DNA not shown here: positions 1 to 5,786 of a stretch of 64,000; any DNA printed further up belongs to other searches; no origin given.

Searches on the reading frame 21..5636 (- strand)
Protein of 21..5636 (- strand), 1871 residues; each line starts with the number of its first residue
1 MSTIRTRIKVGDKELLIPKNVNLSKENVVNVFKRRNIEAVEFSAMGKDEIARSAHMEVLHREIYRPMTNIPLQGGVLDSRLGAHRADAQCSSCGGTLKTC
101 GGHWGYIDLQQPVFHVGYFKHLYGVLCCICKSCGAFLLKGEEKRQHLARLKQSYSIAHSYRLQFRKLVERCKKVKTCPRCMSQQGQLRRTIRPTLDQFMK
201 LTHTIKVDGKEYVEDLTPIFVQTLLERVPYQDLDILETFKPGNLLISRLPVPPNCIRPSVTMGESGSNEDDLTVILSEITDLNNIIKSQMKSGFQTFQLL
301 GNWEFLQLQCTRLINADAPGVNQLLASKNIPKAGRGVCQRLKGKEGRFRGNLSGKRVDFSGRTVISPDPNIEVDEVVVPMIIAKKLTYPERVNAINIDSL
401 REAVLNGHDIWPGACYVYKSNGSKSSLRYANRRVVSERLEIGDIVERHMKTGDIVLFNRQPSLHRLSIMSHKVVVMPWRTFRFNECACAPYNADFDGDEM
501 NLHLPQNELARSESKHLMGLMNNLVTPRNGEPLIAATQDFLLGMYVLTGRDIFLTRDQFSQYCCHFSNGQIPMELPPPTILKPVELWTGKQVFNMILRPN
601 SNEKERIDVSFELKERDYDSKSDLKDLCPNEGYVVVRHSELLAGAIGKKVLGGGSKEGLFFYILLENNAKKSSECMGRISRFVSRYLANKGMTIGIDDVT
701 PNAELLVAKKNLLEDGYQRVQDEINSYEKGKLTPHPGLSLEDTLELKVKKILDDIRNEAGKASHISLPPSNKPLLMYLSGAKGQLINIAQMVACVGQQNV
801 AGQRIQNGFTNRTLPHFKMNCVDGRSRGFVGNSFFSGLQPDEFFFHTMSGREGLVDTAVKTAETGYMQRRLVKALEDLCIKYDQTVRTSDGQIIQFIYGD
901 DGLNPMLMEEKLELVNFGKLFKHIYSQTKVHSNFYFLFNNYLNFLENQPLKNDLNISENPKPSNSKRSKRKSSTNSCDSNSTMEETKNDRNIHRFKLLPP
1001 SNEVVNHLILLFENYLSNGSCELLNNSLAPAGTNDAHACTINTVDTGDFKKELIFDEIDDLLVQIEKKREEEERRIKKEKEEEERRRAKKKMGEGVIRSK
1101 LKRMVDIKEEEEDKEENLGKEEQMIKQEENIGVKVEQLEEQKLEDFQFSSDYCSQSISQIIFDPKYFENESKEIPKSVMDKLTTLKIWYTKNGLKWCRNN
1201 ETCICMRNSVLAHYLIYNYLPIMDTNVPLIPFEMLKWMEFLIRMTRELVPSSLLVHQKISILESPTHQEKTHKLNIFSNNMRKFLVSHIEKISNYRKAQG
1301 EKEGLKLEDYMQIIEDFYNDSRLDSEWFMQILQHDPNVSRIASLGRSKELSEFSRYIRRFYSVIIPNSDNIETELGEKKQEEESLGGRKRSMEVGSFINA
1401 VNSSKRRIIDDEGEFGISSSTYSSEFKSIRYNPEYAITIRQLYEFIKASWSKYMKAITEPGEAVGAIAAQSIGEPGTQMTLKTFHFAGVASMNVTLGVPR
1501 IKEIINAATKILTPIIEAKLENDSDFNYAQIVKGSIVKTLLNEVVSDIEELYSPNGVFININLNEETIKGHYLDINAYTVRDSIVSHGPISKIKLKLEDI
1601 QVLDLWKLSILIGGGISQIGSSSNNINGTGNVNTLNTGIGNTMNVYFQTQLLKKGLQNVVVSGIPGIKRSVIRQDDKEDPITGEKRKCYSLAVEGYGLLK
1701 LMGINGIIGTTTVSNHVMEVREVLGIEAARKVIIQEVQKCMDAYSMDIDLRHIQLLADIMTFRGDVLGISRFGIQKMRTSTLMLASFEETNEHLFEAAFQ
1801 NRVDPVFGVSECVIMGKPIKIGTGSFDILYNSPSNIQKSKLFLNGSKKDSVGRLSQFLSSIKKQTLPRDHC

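Call 28: search_protein_families(library=pfam, proteins=[window:21-5636:-])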
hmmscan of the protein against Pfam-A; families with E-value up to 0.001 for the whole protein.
window:21-5636:- (1871 aa): 5 families
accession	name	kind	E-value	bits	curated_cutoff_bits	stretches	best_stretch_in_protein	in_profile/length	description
PF04998.22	RNA_pol_Rpb1_5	-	5.4e-91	305.2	28.5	1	837-1781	1-266/267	RNA polymerase Rpb1, domain 5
PF04997.17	RNA_pol_Rpb1_1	-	2.4e-77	260.8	39.7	1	35-352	2-312/312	RNA polymerase Rpb1, domain 1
PF00623.25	RNA_pol_Rpb1_2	-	2.7e-72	242.9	25.3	1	354-519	1-165/166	RNA polymerase Rpb1, domain 2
PF04983.23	RNA_pol_Rpb1_3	-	3.9e-41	141.1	28.9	1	523-699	1-162/162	RNA polymerase Rpb1, domain 3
PF05000.22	RNA_pol_Rpb1_4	-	1.1e-29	102.9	24.8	1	724-830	1-107/107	RNA polymerase Rpb1, domain 4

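Call 64: find_encoding_contigs(protein=window:21-5636:-, flank=10000, max_places=1)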
Protein window:21-5636:- (1871 aa): 23 contigs read that carry it; 1 place shown.
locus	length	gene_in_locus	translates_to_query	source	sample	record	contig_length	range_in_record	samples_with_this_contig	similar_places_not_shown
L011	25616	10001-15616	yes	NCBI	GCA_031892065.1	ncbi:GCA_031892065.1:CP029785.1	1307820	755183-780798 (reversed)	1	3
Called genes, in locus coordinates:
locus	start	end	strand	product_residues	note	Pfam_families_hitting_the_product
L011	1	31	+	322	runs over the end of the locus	-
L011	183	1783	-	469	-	-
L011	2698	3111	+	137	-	PF01655:Ribosomal_L32e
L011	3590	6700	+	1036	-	PF03105:SPX, PF09359:VTC (faint), PF02656:DUF202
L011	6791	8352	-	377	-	PF09409:PUB (weak)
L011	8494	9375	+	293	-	PF00642:zf-CCCH, PF25585:zf-CCCH_DUS3L (weak), PF18345:zf_CCCH_4 (weak), PF13639:zf-RING_2 (weak), PF13920:zf-C3HC4_3 (faint), PF14634:zf-RING_5 (faint)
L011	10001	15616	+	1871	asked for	PF04997:RNA_pol_Rpb1_1, PF00623:RNA_pol_Rpb1_2, PF04983:RNA_pol_Rpb1_3, PF05000:RNA_pol_Rpb1_4, PF04998:RNA_pol_Rpb1_5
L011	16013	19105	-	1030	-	PF22019:GlgB_N (faint), PF02922:CBM_48, PF00128:Alpha-amylase (faint), PF02806:Alpha-amylase_C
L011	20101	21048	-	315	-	PF01398:JAB, PF14464:Prok-JAB, PF23594:RPN11_C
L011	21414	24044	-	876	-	-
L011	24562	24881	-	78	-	PF23529:Microp_apicomplexa_16 (weak)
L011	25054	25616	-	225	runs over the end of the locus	-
